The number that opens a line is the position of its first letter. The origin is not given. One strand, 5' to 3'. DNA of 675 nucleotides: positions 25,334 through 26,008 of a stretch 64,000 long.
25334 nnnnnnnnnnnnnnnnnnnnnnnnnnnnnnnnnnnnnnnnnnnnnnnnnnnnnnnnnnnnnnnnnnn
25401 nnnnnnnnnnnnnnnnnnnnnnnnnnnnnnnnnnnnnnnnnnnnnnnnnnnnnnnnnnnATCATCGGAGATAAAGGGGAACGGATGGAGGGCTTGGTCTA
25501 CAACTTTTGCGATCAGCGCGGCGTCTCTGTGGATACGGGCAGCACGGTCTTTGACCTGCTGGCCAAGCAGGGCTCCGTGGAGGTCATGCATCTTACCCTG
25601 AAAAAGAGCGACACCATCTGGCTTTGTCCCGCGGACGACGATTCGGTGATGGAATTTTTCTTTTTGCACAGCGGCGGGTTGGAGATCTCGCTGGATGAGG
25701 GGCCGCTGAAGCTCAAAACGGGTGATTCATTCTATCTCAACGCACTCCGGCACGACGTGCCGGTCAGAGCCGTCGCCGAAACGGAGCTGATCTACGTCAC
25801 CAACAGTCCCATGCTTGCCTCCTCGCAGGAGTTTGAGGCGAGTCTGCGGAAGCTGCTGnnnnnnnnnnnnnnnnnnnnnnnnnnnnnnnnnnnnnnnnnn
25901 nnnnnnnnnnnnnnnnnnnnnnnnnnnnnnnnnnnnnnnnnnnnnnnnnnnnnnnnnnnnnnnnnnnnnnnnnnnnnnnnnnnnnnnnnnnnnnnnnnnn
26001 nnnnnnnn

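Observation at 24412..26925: A c-di-GMP riboswitch appears to control an operon that encodes a c-di-GMP-type phosphodiesterase (cis feedback loop)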

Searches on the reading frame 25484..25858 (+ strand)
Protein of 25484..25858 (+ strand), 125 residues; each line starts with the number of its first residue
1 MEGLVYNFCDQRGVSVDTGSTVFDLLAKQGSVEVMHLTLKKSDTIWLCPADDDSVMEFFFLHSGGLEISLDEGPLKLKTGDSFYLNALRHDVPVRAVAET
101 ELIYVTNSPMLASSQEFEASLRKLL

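Call 76: find_homologous_proteins(query=window:25484-25858:+, max_evalue=0.001)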
Query window:25484-25858:+: 5 candidates shared short words with the query, none scored E <= 0.001.
